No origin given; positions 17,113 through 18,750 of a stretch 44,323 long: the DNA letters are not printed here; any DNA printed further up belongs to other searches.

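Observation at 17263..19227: Thymidylate kinase fused to a tandem, motif-degenerate ThyX-like region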

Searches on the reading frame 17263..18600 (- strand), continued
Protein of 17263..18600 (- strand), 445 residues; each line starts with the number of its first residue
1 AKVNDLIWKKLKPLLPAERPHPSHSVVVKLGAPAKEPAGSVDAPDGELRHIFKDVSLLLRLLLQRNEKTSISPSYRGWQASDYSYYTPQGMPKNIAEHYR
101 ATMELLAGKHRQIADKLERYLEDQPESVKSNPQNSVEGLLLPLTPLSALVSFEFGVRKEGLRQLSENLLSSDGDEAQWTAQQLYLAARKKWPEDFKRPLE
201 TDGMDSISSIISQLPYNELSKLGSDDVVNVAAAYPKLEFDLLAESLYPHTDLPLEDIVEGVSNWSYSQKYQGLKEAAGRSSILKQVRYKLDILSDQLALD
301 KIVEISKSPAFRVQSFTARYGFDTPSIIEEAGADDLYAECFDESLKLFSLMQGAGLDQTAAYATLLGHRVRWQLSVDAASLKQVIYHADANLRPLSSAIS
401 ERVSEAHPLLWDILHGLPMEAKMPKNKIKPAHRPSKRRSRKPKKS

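Call 59: list_cluster_members(proteins=[P0018, P0022, P0036, P0048, P0049, P0051, P0060, P0066, P0070, P0075])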
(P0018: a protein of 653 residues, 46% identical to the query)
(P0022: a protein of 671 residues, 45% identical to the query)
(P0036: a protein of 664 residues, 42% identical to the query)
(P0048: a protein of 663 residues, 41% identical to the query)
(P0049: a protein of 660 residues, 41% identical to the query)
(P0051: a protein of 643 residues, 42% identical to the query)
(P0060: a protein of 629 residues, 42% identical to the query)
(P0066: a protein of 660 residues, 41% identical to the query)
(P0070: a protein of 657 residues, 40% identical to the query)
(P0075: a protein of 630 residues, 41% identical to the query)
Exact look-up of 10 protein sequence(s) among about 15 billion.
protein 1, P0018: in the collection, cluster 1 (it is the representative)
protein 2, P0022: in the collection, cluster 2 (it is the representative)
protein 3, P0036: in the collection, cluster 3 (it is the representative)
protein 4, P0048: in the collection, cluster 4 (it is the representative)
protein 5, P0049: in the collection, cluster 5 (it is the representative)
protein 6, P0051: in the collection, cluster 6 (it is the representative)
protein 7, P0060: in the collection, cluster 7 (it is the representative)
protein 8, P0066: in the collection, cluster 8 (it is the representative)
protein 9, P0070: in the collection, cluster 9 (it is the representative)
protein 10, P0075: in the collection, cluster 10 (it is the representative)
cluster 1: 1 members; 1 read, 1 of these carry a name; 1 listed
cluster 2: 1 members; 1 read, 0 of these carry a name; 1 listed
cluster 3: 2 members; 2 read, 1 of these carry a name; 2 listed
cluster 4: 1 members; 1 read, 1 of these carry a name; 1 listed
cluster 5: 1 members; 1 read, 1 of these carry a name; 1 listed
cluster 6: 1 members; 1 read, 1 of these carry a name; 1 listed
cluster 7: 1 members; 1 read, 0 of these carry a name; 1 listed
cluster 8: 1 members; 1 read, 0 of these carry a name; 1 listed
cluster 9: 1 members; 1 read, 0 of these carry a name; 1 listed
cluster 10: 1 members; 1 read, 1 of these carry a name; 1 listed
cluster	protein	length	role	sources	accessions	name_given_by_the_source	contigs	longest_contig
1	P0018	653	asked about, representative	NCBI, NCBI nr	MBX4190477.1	deoxynucleoside kinase [Candidatus Saccharibacteria bacterium]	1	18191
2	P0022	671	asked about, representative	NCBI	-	-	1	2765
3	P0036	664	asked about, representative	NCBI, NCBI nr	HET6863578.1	MAG TPA: thymidylate kinase [Candidatus Saccharimonadales bacterium] | thymidylate kinase [Candidatus Saccharimonadales bacterium]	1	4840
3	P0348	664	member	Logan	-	-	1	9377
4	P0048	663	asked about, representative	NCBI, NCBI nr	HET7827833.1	MAG TPA: hypothetical protein VFK97_03125 [Candidatus Saccharimonadales bacterium] | hypothetical protein [Candidatus Saccharimonadales bacterium]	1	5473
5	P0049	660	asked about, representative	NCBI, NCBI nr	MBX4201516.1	hypothetical protein KW803_01290 [Candidatus Saccharibacteria bacterium] | hypothetical protein [Candidatus Saccharibacteria bacterium]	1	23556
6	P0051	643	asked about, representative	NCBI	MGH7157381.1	MAG: dTMP kinase [Candidatus Saccharimonadales bacterium]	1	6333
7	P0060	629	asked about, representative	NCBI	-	-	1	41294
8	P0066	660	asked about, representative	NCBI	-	-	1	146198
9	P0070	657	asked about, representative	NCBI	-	-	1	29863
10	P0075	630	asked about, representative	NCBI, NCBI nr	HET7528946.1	MAG TPA: hypothetical protein VFJ84_01805 [Candidatus Saccharimonadales bacterium] | hypothetical protein [Candidatus Saccharimonadales bacterium]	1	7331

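Call 60: list_cluster_members(proteins=[P0233, P0243, P0254, P0262, P0263, P0278, P0305])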
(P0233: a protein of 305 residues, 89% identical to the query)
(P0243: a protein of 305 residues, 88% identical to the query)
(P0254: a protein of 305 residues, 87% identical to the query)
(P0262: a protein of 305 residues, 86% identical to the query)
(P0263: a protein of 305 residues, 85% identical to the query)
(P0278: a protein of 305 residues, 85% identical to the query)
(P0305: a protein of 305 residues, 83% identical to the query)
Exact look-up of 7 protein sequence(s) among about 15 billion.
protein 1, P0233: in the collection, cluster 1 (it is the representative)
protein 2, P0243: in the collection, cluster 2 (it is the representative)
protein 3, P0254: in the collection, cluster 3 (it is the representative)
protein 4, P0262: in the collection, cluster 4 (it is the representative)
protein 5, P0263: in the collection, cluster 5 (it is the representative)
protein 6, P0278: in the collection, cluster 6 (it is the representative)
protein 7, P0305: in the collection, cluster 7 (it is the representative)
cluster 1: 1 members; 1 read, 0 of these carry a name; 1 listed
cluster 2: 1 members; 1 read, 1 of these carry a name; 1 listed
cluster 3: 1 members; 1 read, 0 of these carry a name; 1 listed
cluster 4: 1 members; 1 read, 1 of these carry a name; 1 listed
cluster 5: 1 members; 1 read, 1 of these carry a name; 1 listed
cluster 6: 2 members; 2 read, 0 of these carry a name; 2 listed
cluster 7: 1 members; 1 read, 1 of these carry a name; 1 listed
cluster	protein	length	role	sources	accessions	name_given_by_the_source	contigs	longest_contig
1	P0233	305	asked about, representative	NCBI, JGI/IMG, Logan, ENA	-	-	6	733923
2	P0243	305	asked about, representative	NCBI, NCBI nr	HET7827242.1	MAG TPA: thymidylate synthase [Candidatus Saccharimonadales bacterium] | thymidylate synthase [Candidatus Saccharimonadales bacterium]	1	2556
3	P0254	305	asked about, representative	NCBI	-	-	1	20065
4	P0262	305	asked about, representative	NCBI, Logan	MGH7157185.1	MAG: thymidylate synthase [Candidatus Saccharimonadales bacterium]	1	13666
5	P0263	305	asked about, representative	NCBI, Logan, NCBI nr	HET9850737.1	MAG TPA: thymidylate synthase [Candidatus Saccharimonadales bacterium] | thymidylate synthase [Candidatus Saccharimonadales bacterium]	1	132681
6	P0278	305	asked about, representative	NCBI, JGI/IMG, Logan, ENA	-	-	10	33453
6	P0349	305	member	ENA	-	-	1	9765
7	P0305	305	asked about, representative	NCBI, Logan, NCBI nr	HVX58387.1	MAG TPA: thymidylate synthase [Candidatus Saccharimonadales bacterium] | thymidylate synthase [Candidatus Saccharimonadales bacterium]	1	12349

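Call 61: find_encoding_contigs(protein=P0048, flank=6000, max_places=1)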
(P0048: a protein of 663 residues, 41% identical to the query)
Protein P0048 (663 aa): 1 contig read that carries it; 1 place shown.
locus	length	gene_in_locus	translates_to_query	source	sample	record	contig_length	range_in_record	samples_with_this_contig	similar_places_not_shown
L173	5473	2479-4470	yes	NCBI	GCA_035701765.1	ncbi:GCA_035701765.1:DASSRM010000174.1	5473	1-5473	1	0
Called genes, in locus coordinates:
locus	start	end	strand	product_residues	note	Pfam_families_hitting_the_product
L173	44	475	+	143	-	PF03946:Ribosomal_L11_N, PF00298:Ribosomal_L11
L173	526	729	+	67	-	-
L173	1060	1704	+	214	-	PF00687:Ribosomal_L1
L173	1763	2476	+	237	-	PF22769:DCD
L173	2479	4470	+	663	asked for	PF02223:Thymidylate_kin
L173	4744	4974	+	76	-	PF14117:DUF4287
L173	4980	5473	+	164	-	PF01872:RibD_C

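Call 62: find_encoding_contigs(protein=P0243, flank=6000, max_places=1)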
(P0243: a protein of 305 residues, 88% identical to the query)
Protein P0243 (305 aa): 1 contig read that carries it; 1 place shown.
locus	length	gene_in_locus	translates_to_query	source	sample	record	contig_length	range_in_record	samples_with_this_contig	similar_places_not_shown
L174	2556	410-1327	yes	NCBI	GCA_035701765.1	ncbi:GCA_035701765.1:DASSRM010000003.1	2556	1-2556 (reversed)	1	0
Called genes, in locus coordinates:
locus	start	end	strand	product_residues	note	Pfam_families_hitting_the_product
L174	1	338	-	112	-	PF01565:FAD_binding_4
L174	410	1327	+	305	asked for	PF00303:Thymidylat_synt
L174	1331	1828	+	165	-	PF00186:DHFR_1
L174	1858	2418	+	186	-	-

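Call 63: find_encoding_contigs(protein=P0051, flank=6000, max_places=1)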
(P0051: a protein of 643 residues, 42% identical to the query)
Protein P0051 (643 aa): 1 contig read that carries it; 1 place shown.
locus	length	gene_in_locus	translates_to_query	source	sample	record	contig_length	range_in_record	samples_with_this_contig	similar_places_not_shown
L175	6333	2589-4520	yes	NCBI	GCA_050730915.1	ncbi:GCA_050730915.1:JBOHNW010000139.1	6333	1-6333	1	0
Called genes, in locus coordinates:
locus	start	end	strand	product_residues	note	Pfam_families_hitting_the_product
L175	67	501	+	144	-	PF03946:Ribosomal_L11_N, PF00298:Ribosomal_L11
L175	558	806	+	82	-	-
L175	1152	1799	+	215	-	PF00687:Ribosomal_L1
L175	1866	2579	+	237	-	PF22769:DCD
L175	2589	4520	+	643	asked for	PF02223:Thymidylate_kin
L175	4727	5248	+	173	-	PF00466:Ribosomal_L10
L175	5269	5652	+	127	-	PF16320:Ribosomal_L12_N, PF00542:Ribosomal_L12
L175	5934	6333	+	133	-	?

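Call 64: find_encoding_contigs(protein=P0262, flank=6000, max_places=1)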
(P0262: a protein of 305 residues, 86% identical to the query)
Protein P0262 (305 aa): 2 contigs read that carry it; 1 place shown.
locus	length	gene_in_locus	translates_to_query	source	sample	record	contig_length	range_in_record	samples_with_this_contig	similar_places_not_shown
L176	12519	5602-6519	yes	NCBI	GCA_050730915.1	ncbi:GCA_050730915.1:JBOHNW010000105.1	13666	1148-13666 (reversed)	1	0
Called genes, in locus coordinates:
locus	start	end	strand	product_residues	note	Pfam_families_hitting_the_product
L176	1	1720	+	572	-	PF00115:COX1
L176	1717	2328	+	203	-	PF00510:COX3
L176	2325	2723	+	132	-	PF03626:COX4_pro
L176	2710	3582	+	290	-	PF01040:UbiA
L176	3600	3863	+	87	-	-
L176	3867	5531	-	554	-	PF01565:FAD_binding_4, PF02913:FAD-oxidase_C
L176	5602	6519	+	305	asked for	PF00303:Thymidylat_synt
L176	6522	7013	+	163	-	PF00186:DHFR_1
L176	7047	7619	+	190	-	-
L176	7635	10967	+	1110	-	PF00580:UvrD-helicase, PF13245:AAA_19, PF00580:UvrD-helicase, PF13361:UvrD_C, PF13538:UvrD_C_2 (faint), PF12705:PDDEXK_1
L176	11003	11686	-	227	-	PF00230:MIP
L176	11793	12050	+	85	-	PF00462:Glutaredoxin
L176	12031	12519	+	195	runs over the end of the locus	PF02572:CobA_CobO_BtuR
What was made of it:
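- thyA-folA sits on a different contig of the same assembly as a window-like dcd-fusion junction, in GCA_035701765.1 and GCA_050730915.1 (calls 59-64).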

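Call 68: find_homologous_proteins(query=P0089, max_evalue=1e-20)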
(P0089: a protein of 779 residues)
Query P0089 (779 aa): 3906 proteins with E <= 1e-20 among 8000 candidates; the best 120 are listed.
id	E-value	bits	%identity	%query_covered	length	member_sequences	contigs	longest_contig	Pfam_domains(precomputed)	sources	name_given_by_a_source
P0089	0.0e+0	1767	100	100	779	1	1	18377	PF02223.24,PF02511.21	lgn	-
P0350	0.0e+0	1433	79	100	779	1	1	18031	PF02223.24,PF02511.21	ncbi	-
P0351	0.0e+0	1431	79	100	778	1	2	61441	PF02223.24,PF02511.21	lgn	-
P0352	0.0e+0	1424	78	100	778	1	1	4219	PF02223.24,PF02511.21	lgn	-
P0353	0.0e+0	1416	79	98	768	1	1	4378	PF02223.24,PF02511.21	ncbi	-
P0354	0.0e+0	1413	79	98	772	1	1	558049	PF02223.24,PF02511.21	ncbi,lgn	-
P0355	0.0e+0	1413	78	98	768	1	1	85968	PF02223.24,PF02511.21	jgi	jgi:thymidylate kinase/thymidylate synthase ThyX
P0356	0.0e+0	1407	79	98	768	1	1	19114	PF02223.24,PF02511.21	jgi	jgi:thymidylate kinase/thymidylate synthase ThyX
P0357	0.0e+0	1397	76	100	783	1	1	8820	PF02223.24,PF02511.21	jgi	jgi:thymidylate kinase/thymidylate synthase ThyX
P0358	0.0e+0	1389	76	100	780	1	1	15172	PF02223.24,PF02511.21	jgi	jgi:thymidylate kinase/thymidylate synthase ThyX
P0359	0.0e+0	1388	76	100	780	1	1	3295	PF02223.24,PF02511.21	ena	-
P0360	0.0e+0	1386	76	100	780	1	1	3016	PF02223.24,PF02511.21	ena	-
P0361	0.0e+0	1386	78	99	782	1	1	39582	PF02223.24,PF02511.21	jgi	-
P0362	0.0e+0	1385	76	100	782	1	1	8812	PF02223.24,PF02511.21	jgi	jgi:thymidylate kinase/thymidylate synthase ThyX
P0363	0.0e+0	1385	75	100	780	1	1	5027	PF02223.24,PF02511.21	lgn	-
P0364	0.0e+0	1383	77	98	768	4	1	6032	PF02223.24,PF02511.21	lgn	-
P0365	0.0e+0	1382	77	98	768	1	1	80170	PF02223.24,PF02511.21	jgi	jgi:thymidylate kinase/thymidylate synthase ThyX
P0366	0.0e+0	1378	75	100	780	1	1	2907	PF02223.24,PF02511.21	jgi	jgi:thymidylate kinase/thymidylate synthase ThyX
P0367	0.0e+0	1373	78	98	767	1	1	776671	PF02223.24,PF02511.21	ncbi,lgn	-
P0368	0.0e+0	1372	77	98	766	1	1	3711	PF02223.24,PF02511.21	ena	-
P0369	0.0e+0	1367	77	99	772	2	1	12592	PF02223.24,PF02511.21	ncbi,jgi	ncbi:MAG: thymidylate kinase/thymidylate synthase ThyX [Candidatus Saccharimonadales bacterium]|jgi:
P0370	0.0e+0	1365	75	100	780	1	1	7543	PF02223.24,PF02511.21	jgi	jgi:thymidylate kinase/thymidylate synthase ThyX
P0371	0.0e+0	1362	76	98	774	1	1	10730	PF02223.24,PF02511.21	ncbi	-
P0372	0.0e+0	1357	76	100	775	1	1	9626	PF02223.24,PF02511.21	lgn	-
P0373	0.0e+0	1354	75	98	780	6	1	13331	PF02223.24,PF02511.21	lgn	-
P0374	0.0e+0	1346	75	99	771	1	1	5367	PF02223.24,PF02511.21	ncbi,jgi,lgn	-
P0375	0.0e+0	1340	75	99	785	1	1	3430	PF02223.24,PF02511.21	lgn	-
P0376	0.0e+0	1334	75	98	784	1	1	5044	PF02223.24,PF02511.21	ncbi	-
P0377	0.0e+0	1331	75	99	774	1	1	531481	PF02223.24,PF02511.21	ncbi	-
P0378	0.0e+0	1327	74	99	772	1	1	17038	PF02223.24,PF02511.21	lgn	-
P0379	0.0e+0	1325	74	98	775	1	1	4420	PF02223.24,PF02511.21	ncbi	-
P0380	0.0e+0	1320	74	98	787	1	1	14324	PF02223.24,PF02511.21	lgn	-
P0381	0.0e+0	1319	74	99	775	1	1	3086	PF02223.24,PF02511.21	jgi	jgi:thymidylate kinase/thymidylate synthase ThyX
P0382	0.0e+0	1317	73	100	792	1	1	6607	PF02223.24,PF02511.21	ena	-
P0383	0.0e+0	1315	75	98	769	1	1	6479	PF02223.24,PF02511.21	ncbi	-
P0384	0.0e+0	1315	73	98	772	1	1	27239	PF02223.24,PF02511.21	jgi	jgi:thymidylate kinase/thymidylate synthase ThyX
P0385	0.0e+0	1311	74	98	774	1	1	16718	PF02223.24,PF02511.21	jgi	jgi:thymidylate kinase/thymidylate synthase ThyX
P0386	0.0e+0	1310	73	98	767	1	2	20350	PF02223.24,PF02511.21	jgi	jgi:thymidylate kinase/thymidylate synthase ThyX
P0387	0.0e+0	1310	74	98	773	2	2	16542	PF02223.24,PF02511.21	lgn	-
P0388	0.0e+0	1309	74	98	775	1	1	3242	PF02223.24,PF02511.21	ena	-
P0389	0.0e+0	1309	74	98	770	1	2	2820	PF02223.24,PF02511.21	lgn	-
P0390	0.0e+0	1309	74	98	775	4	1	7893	PF02223.24,PF02511.21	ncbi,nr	ncbi:MAG TPA: FAD-dependent thymidylate synthase [Candidatus Saccharibacteria bacterium]|nr:FAD-depe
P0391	0.0e+0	1308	74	99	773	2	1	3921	PF02223.24,PF02511.21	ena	-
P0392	0.0e+0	1308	74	99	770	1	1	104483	PF02223.24,PF02511.21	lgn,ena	-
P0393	0.0e+0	1303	73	98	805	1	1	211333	PF02223.24,PF02511.21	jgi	jgi:thymidylate synthase ThyX/thymidylate kinase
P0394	0.0e+0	1303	72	100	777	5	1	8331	PF02223.24,PF02511.21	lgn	-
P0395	0.0e+0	1302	72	100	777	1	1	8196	PF02223.24,PF02511.21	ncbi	-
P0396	0.0e+0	1299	73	99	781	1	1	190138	PF02223.24,PF02511.21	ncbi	-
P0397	0.0e+0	1296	72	100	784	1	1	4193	PF02223.24,PF02511.21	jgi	jgi:thymidylate kinase/thymidylate synthase ThyX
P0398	0.0e+0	1295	73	98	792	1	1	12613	PF02223.24,PF02511.21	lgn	-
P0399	0.0e+0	1295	72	98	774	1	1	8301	PF02223.24,PF02511.21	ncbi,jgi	-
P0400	0.0e+0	1294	72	98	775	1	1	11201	PF02223.24,PF02511.21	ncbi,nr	ncbi:MAG: FAD-dependent thymidylate synthase [Candidatus Saccharibacteria bacterium]|nr:FAD-dependen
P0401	0.0e+0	1293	72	99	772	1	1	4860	PF02223.24,PF02511.21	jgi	jgi:thymidylate kinase/thymidylate synthase ThyX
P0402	0.0e+0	1292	71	100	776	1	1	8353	PF02223.24,PF02511.21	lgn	-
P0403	0.0e+0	1291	72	99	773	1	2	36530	PF02223.24,PF02511.21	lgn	-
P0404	0.0e+0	1290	72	99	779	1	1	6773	PF02223.24,PF02511.21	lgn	-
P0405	0.0e+0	1290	72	98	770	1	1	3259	PF02223.24,PF02511.21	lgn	-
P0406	0.0e+0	1288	72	99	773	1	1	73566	PF02223.24,PF02511.21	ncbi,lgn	-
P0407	0.0e+0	1286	72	99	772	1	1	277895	PF02223.24,PF02511.21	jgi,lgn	jgi:thymidylate kinase/thymidylate synthase ThyX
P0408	0.0e+0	1284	72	98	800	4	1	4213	PF02223.24,PF02511.21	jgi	jgi:thymidylate kinase/thymidylate synthase ThyX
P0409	0.0e+0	1280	72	99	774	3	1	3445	PF02223.24,PF02511.21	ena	-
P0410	0.0e+0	1279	72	98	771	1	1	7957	PF02223.24,PF02511.21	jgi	jgi:thymidylate kinase/thymidylate synthase ThyX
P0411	0.0e+0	1279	73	98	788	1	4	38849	PF02223.24,PF02511.21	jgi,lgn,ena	-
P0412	0.0e+0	1276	72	98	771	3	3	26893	PF02223.24,PF02511.21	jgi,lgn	jgi:thymidylate kinase/thymidylate synthase ThyX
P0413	0.0e+0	1269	70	98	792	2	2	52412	PF02223.24,PF02511.21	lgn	-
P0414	0.0e+0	1268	71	98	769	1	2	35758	PF02223.24,PF02511.21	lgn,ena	-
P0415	0.0e+0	1265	71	98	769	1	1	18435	PF02223.24,PF02511.21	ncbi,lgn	-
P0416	0.0e+0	1264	71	98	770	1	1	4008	PF02223.24,PF02511.21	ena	-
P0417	0.0e+0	1263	71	99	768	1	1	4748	PF02223.24,PF02511.21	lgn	-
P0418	0.0e+0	1263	71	98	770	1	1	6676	PF02223.24,PF02511.21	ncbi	-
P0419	0.0e+0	1259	71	98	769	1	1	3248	PF02223.24,PF02511.21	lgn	-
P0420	0.0e+0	1246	70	100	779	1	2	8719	PF02223.24,PF02511.21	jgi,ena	-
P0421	0.0e+0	1236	69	100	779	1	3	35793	PF02223.24,PF02511.21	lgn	-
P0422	0.0e+0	1234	70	99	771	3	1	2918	PF02223.24,PF02511.21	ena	-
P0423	0.0e+0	1234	72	96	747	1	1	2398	PF02223.24,PF02511.21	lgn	-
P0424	0.0e+0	1234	69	99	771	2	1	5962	PF02223.24,PF02511.21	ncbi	-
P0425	0.0e+0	1232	69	98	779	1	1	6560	PF02223.24,PF02511.21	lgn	-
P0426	0.0e+0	1226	69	98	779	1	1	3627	PF02223.24,PF02511.21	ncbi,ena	-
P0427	0.0e+0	1222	69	99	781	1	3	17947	PF02223.24,PF02511.21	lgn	-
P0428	0.0e+0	1221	70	99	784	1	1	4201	PF02223.24,PF02511.21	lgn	-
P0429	0.0e+0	1219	69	99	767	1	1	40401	PF02223.24,PF02511.21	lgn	-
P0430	0.0e+0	1217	68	98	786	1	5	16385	PF02223.24,PF02511.21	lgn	-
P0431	0.0e+0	1215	68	98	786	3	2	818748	PF02223.24,PF02511.21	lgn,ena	-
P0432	0.0e+0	1215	70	98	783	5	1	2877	PF02223.24,PF02511.21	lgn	-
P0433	0.0e+0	1209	68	98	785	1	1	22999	PF02223.24,PF02511.21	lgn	-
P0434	0.0e+0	1204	68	98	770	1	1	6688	PF02223.24,PF02511.21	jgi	jgi:thymidylate kinase/thymidylate synthase ThyX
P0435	0.0e+0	1196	67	99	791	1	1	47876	PF02223.24,PF02511.21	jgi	jgi:thymidylate kinase/thymidylate synthase ThyX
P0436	0.0e+0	1196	66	99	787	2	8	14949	PF02223.24,PF02511.21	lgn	-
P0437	0.0e+0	1193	67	99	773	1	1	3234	PF02223.24,PF02511.21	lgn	-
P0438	0.0e+0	1193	68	98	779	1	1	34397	PF02223.24,PF02511.21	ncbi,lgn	-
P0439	0.0e+0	1193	67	99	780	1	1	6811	PF02223.24,PF02511.21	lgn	-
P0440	0.0e+0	1191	67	99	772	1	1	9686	PF02223.24,PF02511.21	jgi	jgi:thymidylate kinase/thymidylate synthase ThyX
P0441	0.0e+0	1191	67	98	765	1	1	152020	PF02223.24,PF02511.21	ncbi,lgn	-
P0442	0.0e+0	1191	68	99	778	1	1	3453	PF02223.24,PF02511.21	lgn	-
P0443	0.0e+0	1189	68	99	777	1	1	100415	PF02223.24,PF02511.21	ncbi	-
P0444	0.0e+0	1188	67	99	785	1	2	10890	PF02223.24,PF02511.21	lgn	-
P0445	0.0e+0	1187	67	98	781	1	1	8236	PF02223.24,PF02511.21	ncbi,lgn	-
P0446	0.0e+0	1187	74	90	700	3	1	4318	PF02511.21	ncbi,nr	ncbi:FAD-dependent thymidylate synthase, partial [Candidatus Saccharibacteria bacterium]|nr:FAD-depe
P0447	0.0e+0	1185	66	99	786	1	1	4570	PF03976.21,PF02223.24,PF02511.21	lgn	-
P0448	0.0e+0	1185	66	98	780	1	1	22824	PF02223.24,PF02511.21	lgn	-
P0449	0.0e+0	1185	67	99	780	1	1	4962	PF02223.24,PF02511.21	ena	-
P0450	0.0e+0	1185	67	99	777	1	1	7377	PF02223.24,PF02511.21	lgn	-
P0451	0.0e+0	1184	67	98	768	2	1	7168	PF02223.24,PF02511.21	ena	-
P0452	0.0e+0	1184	66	98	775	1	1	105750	PF02223.24,PF02511.21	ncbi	-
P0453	0.0e+0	1184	66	99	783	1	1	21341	PF02223.24,PF02511.21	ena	-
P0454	0.0e+0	1183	65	99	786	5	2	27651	PF02223.24,PF02511.21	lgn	-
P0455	0.0e+0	1183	67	99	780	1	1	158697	PF02223.24,PF02511.21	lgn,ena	-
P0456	0.0e+0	1182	66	99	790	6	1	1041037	PF02223.24,PF02511.21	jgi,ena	-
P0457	0.0e+0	1182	67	99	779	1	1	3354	PF02223.24,PF02511.21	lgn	-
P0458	0.0e+0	1181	68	98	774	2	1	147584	PF02223.24,PF02511.21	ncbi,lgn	-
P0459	0.0e+0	1180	68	98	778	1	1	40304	PF02223.24,PF02511.21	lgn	-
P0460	0.0e+0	1180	66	99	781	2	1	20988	PF02223.24,PF02511.21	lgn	-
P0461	0.0e+0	1180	66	99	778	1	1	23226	PF02223.24,PF02511.21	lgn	-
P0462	0.0e+0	1180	67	99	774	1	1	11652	PF02223.24,PF02511.21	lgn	-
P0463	0.0e+0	1179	66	98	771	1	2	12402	PF02223.24,PF02511.21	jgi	jgi:thymidylate kinase/thymidylate synthase ThyX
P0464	0.0e+0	1179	66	98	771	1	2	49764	PF02223.24,PF02511.21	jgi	jgi:thymidylate kinase/thymidylate synthase ThyX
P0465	0.0e+0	1179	67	99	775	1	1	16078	PF02223.24,PF02511.21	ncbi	-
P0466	0.0e+0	1179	67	99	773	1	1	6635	PF02223.24,PF02511.21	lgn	-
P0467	0.0e+0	1178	67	98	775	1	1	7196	PF02223.24,PF02511.21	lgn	-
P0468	0.0e+0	1178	66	99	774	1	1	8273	PF02223.24,PF02511.21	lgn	-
